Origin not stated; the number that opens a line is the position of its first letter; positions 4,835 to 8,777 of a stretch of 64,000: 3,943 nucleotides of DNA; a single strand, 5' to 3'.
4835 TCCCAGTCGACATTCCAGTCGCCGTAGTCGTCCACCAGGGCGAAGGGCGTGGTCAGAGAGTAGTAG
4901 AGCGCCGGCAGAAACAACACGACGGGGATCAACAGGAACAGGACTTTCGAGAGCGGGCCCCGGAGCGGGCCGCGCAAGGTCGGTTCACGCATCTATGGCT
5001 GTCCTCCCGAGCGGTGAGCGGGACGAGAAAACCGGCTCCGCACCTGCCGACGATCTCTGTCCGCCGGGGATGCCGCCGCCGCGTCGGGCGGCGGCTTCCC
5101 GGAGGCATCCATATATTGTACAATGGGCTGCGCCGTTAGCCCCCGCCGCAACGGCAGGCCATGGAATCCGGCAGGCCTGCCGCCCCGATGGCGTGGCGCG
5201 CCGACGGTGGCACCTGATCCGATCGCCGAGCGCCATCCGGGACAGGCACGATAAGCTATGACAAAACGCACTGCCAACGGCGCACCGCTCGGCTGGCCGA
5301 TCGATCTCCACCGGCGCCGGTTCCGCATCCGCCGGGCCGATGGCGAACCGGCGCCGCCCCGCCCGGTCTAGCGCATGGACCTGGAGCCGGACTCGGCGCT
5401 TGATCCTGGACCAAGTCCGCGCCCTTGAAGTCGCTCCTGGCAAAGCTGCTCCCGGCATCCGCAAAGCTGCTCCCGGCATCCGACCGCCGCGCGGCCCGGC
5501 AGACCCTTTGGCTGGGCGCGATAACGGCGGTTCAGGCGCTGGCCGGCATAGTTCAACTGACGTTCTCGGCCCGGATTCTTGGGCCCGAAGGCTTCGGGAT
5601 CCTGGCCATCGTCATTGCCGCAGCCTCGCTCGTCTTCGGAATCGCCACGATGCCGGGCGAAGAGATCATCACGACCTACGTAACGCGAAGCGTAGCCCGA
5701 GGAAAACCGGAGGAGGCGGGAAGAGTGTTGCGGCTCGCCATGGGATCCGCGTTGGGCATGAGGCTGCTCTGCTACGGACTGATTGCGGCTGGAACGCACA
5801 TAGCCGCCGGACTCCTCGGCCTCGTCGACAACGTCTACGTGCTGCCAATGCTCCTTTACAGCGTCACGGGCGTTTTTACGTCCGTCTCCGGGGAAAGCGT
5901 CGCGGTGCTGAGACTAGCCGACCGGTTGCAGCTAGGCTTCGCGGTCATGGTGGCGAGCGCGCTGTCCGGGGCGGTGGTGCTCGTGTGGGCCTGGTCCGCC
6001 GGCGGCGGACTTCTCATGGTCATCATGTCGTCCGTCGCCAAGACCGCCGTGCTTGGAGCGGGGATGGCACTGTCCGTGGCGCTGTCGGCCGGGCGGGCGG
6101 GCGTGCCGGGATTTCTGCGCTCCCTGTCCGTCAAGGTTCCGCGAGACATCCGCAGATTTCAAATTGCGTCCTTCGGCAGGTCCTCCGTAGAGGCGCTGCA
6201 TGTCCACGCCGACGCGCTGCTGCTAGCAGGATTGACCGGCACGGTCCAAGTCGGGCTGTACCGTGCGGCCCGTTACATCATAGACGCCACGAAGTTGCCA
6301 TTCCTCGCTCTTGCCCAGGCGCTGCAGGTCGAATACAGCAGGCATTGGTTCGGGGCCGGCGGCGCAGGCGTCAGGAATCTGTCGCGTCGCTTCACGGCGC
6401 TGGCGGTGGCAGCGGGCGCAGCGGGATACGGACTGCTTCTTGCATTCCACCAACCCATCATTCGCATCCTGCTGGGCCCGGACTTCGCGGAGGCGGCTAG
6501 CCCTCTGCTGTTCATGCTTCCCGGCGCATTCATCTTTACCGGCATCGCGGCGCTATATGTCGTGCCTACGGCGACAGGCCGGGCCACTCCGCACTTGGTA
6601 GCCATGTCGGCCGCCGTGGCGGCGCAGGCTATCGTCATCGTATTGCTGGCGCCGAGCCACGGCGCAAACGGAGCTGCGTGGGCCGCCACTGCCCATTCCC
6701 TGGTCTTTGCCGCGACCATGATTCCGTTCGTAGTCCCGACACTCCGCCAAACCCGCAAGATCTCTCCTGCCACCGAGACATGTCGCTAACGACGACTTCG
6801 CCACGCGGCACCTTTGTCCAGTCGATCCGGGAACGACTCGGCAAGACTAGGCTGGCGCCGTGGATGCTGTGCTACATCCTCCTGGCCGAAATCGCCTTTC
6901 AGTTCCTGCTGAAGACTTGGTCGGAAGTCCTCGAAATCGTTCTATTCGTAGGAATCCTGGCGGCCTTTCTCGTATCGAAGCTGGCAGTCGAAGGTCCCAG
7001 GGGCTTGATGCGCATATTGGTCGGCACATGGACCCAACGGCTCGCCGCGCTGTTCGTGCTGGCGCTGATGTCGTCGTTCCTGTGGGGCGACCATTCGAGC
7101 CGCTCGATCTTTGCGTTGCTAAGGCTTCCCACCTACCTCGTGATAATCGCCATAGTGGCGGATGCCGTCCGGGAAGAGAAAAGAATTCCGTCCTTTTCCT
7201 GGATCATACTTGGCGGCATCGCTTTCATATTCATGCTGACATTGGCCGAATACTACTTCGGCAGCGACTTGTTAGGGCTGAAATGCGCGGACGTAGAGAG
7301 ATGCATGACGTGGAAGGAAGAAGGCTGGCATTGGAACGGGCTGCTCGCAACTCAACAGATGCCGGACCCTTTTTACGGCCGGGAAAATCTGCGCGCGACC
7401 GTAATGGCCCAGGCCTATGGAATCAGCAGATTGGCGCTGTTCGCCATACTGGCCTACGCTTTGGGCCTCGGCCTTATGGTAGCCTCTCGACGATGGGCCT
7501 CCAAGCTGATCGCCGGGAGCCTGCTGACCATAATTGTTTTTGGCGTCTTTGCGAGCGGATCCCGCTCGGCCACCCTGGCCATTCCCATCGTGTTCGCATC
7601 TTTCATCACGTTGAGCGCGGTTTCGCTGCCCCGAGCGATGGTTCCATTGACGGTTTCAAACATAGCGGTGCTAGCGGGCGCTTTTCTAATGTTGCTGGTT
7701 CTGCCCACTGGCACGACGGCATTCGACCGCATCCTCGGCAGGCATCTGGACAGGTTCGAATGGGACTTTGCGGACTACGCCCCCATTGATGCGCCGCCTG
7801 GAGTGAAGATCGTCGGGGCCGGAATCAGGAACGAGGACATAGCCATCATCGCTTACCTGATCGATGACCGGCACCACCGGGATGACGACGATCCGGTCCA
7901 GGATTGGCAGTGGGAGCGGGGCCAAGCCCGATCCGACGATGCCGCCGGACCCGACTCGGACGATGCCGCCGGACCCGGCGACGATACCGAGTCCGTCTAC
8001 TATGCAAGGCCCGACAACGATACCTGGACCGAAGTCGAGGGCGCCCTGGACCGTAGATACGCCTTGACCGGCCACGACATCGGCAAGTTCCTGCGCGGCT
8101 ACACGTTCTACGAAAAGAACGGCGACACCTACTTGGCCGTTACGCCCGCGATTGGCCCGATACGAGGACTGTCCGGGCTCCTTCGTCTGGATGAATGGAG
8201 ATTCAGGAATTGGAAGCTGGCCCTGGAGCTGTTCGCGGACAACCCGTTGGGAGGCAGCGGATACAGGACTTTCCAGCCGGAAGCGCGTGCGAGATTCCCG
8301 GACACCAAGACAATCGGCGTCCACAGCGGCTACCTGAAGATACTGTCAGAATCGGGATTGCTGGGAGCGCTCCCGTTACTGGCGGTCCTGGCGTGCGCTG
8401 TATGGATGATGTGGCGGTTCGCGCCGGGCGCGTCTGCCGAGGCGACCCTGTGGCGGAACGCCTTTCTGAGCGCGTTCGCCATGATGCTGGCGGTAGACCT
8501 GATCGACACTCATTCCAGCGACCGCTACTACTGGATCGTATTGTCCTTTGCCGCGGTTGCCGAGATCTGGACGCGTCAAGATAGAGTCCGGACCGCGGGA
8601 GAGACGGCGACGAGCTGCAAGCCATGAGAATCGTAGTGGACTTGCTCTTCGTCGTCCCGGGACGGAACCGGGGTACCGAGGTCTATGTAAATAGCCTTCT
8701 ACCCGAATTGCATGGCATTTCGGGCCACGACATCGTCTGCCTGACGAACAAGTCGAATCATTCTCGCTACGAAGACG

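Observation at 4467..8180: Second shared module (W-x-W-[EQ]-R-G ... LRAY-x-Y) shuffled between unrelated membrane scaffolds (Wzy-like, GT-C, 807-aa protein)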

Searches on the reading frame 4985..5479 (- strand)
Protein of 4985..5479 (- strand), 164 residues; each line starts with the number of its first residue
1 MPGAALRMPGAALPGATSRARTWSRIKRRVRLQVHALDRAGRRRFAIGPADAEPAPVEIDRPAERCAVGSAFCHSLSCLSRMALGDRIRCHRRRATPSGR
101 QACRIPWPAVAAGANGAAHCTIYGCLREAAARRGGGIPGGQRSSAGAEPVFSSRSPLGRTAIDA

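Call 26: search_protein_families(library=pfam, proteins=[window:4985-5479:-], max_evalue=0.001)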
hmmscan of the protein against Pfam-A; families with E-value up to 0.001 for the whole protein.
window:4985-5479:- (164 aa): 0 families

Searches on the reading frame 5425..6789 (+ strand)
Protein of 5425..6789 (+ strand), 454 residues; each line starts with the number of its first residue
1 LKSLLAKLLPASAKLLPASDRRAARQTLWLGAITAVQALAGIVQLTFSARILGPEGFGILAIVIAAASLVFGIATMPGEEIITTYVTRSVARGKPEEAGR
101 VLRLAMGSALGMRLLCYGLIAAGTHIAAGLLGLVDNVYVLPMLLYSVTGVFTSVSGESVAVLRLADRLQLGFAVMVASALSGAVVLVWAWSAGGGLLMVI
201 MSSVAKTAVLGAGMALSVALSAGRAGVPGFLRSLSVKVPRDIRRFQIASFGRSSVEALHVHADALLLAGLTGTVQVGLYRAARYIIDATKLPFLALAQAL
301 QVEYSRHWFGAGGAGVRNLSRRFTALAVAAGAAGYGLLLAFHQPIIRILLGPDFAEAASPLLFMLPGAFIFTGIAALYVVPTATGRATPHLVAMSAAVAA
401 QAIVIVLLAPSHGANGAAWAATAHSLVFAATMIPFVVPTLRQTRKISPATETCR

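Call 26: search_protein_families(library=pfam, proteins=[window:5425-6789:+], max_evalue=0.001)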
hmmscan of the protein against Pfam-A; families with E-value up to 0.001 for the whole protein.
window:5425-6789:+ (454 aa): 1 family
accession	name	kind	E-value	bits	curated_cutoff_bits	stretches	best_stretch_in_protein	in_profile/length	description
PF01943.22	Polysacc_synt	-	2.7e-10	40.6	28.2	1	24-287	2-252/274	Polysaccharide biosynthesis protein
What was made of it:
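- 6780..8627 (+): wzy1, a Wzy_C (O-antigen ligase/polymerase-like) membrane protein and host of the module. It follows a Wzx-like flippase gene at 5425..6789. The flippase is identified in call 26.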

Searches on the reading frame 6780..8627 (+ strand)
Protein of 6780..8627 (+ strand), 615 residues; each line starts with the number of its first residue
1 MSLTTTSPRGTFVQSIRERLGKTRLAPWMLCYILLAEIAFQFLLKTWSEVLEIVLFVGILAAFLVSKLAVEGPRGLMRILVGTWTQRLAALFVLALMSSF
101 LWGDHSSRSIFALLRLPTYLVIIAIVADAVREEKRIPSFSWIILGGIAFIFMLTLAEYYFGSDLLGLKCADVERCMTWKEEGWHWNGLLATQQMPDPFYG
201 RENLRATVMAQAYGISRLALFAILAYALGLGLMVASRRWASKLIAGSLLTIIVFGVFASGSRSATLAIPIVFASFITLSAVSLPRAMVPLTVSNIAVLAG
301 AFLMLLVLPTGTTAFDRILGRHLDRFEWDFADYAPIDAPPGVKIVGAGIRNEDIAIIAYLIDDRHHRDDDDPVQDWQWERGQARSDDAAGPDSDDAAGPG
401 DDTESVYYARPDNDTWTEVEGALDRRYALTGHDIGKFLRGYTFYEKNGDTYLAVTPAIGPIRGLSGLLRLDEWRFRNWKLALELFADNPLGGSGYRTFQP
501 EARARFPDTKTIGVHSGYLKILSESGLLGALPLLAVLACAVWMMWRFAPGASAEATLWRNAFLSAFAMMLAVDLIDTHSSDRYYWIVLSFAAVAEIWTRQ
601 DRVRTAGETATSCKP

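Call 10: search_protein_families(library=pfam, proteins=[window:6780-8627:+], max_evalue=1)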
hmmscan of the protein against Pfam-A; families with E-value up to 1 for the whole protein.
window:6780-8627:+ (615 aa): 1 family
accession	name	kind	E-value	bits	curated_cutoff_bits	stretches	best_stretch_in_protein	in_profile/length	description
PF04932.20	Wzy_C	-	3.2e-08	33.9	31.7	1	471-532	81-147/149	O-Antigen ligase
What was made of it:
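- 7764..8174 (+): Ig-like module, subtype A, inserted in the large extracytoplasmic loop of Wzy_C protein wzy1. Core is 7839..8168. This copy carries its own extra acidic stretch between the W-x-W strand and the W-T-E-V strand. The Wzy_C profile resumes at position 81 after the insert (call 10).
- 6780..8627 (+): Pfam Wzy_C scores 33.9 bits against a cut-off of 31.7 (call 10).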

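Call 55: find_homologous_proteins(query=window:6780-8627:+, max_evalue=0.001)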
Query window:6780-8627:+ (615 aa): 44 proteins with E <= 0.001 among 8000 candidates.
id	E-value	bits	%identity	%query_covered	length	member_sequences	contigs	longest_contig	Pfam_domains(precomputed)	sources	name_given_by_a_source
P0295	0.0e+0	1284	97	95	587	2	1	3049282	PF04932.21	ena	-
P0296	2.3e-229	781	63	98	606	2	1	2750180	PF04932.21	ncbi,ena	-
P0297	2.8e-208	711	55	75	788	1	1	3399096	PF04932.21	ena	-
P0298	2.9e-208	711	55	75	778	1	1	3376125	PF04932.21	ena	-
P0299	6.2e-208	710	56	75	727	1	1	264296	PF04932.21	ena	-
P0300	8.4e-208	710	55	75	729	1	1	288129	PF04932.21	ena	-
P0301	6.2e-207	707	57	73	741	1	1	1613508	PF04932.21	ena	-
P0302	9.4e-207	706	55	75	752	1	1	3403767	PF11992.14,PF04932.21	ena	-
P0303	9.4e-207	706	55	75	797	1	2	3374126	PF12815.13,PF11992.14,PF04932.21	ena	-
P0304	1.8e-206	706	56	73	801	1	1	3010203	PF04932.21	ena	-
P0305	2.4e-206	705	55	75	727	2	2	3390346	PF04932.21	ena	-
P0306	6.6e-206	704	55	75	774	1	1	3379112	PF04932.21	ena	-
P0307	7.5e-206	703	56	75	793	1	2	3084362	PF04932.21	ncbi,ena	-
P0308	1.4e-205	702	56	75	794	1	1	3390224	PF12815.13,PF04932.21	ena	-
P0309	2.7e-205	702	55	75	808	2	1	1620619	PF04932.21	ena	-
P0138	8.7e-203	693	57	97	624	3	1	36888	PF04932.21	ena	-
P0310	4.0e-156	539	48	99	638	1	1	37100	PF00041.28,PF04932.21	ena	-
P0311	4.4e-156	539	48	96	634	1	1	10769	PF00041.28,PF04932.21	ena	-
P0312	7.7e-154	532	48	94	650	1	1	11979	PF04932.21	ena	-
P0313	8.1e-154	532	60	47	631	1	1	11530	PF04932.21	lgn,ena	-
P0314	5.9e-152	525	47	99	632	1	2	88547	PF00041.28,PF04932.21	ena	-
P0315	2.1e-150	520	48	96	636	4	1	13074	PF04932.21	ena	-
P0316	1.3e-143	498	53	50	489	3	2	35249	PF04932.21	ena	-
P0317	2.1e-143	497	56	47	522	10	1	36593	PF04932.21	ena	-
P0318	1.2e-141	491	54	50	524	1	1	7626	PF04932.21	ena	-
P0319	6.1e-140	486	54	51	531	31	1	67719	PF04932.21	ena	-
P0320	1.2e-139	485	55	49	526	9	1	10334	PF04932.21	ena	-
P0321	3.3e-131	457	49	53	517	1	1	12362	PF04932.21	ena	-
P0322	1.0e-128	449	50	49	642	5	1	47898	PF04932.21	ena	-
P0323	6.6e-125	436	48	53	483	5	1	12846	PF04932.21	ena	-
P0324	2.7e-122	427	45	54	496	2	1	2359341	PF04932.21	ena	-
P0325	1.7e-121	425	47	52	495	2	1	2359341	PF04932.21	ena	-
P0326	3.5e-111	391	47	48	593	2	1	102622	PF04932.21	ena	-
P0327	8.4e-108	380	44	48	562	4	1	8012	PF04932.21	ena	-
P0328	1.4e-107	379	45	48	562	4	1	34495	PF04932.21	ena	-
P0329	4.1e-106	374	45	48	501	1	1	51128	PF04932.21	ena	-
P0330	4.7e-106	374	44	51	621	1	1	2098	PF04932.21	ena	-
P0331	9.8e-104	366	39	61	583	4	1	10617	PF04932.21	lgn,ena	-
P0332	2.3e-100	355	47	52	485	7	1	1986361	PF04932.21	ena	-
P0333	3.0e-92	328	42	51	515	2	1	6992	PF04932.21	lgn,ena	-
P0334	7.7e-90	320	42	47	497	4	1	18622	PF04932.21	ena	-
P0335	1.5e-89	319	44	47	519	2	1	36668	PF04932.21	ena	-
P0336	3.5e-88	315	41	47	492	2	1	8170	PF04932.21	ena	-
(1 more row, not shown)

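Call 57: search_protein_families(library=pfam, proteins=[P0310, P0312, P0313, P0322, P0326, P0330, P0297, P0316], max_evalue=0.01)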
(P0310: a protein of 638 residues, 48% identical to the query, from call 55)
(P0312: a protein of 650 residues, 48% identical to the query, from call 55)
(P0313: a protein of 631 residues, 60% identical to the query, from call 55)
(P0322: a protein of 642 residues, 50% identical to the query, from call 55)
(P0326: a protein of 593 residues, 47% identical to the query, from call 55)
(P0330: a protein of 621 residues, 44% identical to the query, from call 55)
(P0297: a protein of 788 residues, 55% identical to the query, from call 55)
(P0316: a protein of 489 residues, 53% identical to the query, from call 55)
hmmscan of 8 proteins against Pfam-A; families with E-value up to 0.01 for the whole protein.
P0310 (638 aa): 2 families
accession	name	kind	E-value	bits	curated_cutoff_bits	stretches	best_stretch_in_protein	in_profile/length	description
PF04932.20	Wzy_C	-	2.6e-07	31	31.7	1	487-546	82-146/149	O-Antigen ligase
PF00041.27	fn3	-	2.6e-06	28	25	0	403-453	14-56/84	Fibronectin type III domain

P0312 (650 aa): 2 families
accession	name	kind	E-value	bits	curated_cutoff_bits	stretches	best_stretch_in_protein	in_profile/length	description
PF04932.20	Wzy_C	-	1.4e-07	31.9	31.7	1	484-543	82-146/149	O-Antigen ligase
PF00041.27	fn3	-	0.0059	17.2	25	0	404-449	15-42/84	Fibronectin type III domain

P0313 (631 aa): 3 families
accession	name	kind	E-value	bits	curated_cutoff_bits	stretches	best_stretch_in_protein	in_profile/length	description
PF04932.20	Wzy_C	-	3.6e-07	30.5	31.7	1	492-551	82-146/149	O-Antigen ligase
PF00041.27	fn3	-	0.00073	20.1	25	0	408-453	15-53/84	Fibronectin type III domain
PF07465.18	PsaM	-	0.0028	17.8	21.1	1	50-67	8-25/29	Photosystem I protein M (PsaM)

P0322 (642 aa): 2 families
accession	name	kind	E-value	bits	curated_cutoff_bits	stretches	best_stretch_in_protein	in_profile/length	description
PF04932.20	Wzy_C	-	2.9e-07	30.8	31.7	1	486-545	82-146/149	O-Antigen ligase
PF00041.27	fn3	-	0.00078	20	25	0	353-386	51-83/84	Fibronectin type III domain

P0326 (593 aa): 1 family
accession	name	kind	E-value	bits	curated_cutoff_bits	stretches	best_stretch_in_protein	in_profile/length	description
PF04932.20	Wzy_C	-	1.1e-13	51.7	31.7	1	277-463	4-147/149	O-Antigen ligase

P0330 (621 aa): 1 family
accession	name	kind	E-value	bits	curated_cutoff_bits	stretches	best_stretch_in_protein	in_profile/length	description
PF04932.20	Wzy_C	-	1.7e-11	44.6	31.7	1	260-423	4-115/149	O-Antigen ligase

P0297 (788 aa): 3 families
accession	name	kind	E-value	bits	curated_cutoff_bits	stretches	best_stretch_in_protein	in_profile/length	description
PF04932.20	Wzy_C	-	3e-13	50.3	31.7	2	629-698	78-147/149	O-Antigen ligase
PF12815.12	CTD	-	0.00017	22.4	25.4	0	510-557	2-49/72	Spt5 C-terminal nonapeptide repeat binding Spt4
PF11992.13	TgpA_N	-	0.0017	17.8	30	1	119-311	23-183/333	TgpA N-terminal domain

P0316 (489 aa): 1 family
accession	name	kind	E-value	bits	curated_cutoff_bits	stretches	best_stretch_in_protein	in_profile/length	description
PF04932.20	Wzy_C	-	2.8e-15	56.9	31.7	1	263-418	3-149/149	O-Antigen ligase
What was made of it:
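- An fn3-like domain can occupy the same site (call 57).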

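Call 66: predict_structure(alignment_id=A5)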
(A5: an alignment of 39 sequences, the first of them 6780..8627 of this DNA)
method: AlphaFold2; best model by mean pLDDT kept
length: 615 residues; sequences in the alignment: 39
mean_pLDDT: 70.4   pTM: 0.66
mean pLDDT of the five models: 70.4, 68.9, 67.7, 67.7, 67.6
residues with pLDDT >= 90: 85; 70-90: 256; 50-70: 167; < 50: 107
segments of 3 or more residues with pLDDT < 50: 1-8, 22-25, 99-118, 193-199, 322-338, 347-353, 362-366, 391-393, 395-407, 464-470, 578-582, 610-615
pLDDT, mean of each block of 10 residues (from residue 1): 47 60 53 62 57 66 75 77 60 55 42 48 59 79 88 92 87 73 87 48 78 80 89 92 96 92 85 89 90 95 89 75 43 44 48 52 51 83 69 44 49 87 79 85 82 78 48 76 91 80 75 70 83 74 69 85 80 60 51 54 61 40
secondary structure, 60 per line:
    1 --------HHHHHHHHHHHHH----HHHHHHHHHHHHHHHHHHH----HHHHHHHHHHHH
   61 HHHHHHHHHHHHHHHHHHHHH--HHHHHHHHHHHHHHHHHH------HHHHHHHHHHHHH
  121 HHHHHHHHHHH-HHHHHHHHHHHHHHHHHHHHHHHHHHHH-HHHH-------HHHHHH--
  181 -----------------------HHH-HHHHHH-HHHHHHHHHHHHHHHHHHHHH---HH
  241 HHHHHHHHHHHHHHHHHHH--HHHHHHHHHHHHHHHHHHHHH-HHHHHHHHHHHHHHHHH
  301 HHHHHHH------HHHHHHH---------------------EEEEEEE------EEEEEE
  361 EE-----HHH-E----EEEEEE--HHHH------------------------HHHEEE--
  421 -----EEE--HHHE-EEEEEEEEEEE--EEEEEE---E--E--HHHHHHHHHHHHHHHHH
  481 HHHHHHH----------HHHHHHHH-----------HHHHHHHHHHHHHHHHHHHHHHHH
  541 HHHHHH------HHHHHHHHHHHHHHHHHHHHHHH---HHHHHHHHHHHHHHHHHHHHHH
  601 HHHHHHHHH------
elements in order: H9-21 H26-44 H49-81 H84-101 H108-131 H133-160 H162-165 H173-178 H208-213 H215-235 H239-259 H262-282 H284-307 H314-320 E342-348 E355-362 E377-382 H385-388 E416-418 E426-428 E436-446 E449-454 H464-487 H498-505 H517-546 H553-575 H579-609
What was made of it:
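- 7764..8174 (+): Beta strands at residues 342-454 in the full-length AF2 model (call 66).
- On Wzy_C / O-antigen ligase-polymerase (PF04932), host of two copies: The model has mean pLDDT 70 (call 66).
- The linkers have pLDDT below 50 (call 66).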

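Call 68: fold_search(model_id=the predicted structure, library=pdb)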
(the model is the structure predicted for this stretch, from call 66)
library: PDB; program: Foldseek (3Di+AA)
matches with E <= 10: 186; with E <= 0.001: 0
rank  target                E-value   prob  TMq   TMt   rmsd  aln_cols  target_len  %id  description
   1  7tpg_B                1.7e-03  1.00  0.37  0.52   9.5       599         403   13  Single-Particle Cryo-EM Structure of the WaaL O-antigen ligase in its ligand bound state (released 2022-04-06)
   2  4z2b                  4.9e-02  0.99  0.11  0.15   8.7       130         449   15  The structure of human PDE12 residues 161-609 in complex with GSK3036342A (released 2015-06-17)
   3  4zkf                  5.3e-02  1.00  0.13  0.17  11.1       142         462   13  Crystal structure of human phosphodiesterase 12 (released 2015-06-17)
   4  4z0v                  1.1e-01  0.99  0.12  0.16   7.4       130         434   14  The structure of human PDE12 residues 161-609 (released 2015-06-17)
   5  4dix_A                2.2e-01  0.99  0.12  0.31   8.0       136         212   18  Crystal structure of the Ig-PH domain of actin-binding protein SCAB1 (released 2012-02-29)
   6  8y47_A                2.3e-01  0.99  0.12  0.31   6.7       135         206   12  Crystal Structure of SCAB1 in complex with CKL2 (released 2025-02-05)
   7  8iep_C                5.4e-01  0.21  0.14  0.24  24.0       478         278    7  Cryo-EM structure of GPR156C/D of G-protein free GPR156 (local refine) (released 2024-02-14)
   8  8p1u_A                6.4e-01  0.57  0.27  0.39  11.3       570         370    8  Structure of divisome complex FtsWIQLB (released 2024-05-22)
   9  4it4_B                7.3e-01  0.03  0.05  0.09  19.6       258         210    9  Crystal structure of residues 1-211 of CG17282 (released 2013-08-14)
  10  8iei_B                7.6e-01  0.15  0.13  0.23  24.8       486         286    7  Cryo-EM structure of GPR156A/B of G-protein free GPR156 (local refine) (released 2024-02-14)
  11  8s05_B                8.3e-01  0.08  0.07  0.10  16.4       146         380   10  ArnAB complex an archaeal ortholog of the Sec23/24 core motif (released 2025-10-29)
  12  8jts                  1.1e+00  0.07  0.12  0.14  24.0       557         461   11  hOCT1 in complex with metformin in outward open conformation (released 2024-03-27)
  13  8iei_A                1.1e+00  0.13  0.13  0.23  24.4       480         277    7  Cryo-EM structure of GPR156A/B of G-protein free GPR156 (local refine) (released 2024-02-14)
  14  3uto_B                1.2e+00  0.47  0.10  0.11   7.4       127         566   11  Twitchin kinase region from C.elegans (Fn31-NL-kin-CRD-Ig26) (released 2012-08-08)
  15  8t12_A                1.4e+00  0.06  0.12  0.15  27.9       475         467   10  Cryo-EM structure of DENV2 NS5 in complex with human STAT2 with the N-terminal domain of STAT2 ordered. (released 2024-01-17)
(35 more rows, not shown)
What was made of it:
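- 6780..8627 (+): The best structural match is WaaL 7TPG (call 68).
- On Wzy_C / O-antigen ligase-polymerase (PF04932), host of two copies: 7TPG is the top Foldseek hit (probability 1.00, TM-score 0.52 normalised to the target) (call 68).
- They appear again for the insert in the independent full-length model (call 68). wzy1 passes the Wzy_C threshold and resembles WaaL 7TPG (calls 10, 68).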

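Call 72: search_protein_families(library=ncbifam, proteins=[window:6780-8627:+], max_evalue=0.01)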
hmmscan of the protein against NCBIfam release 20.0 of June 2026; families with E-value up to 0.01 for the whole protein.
window:6780-8627:+ (615 aa): 1 family
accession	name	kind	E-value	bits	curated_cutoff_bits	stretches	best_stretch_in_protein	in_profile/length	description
TIGR03097.1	PEP_O_lig_1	hypoth_equivalog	3e-07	29.7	188.1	1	474-575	275-376/408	putative O-glycosylation ligase, exosortase A system-associated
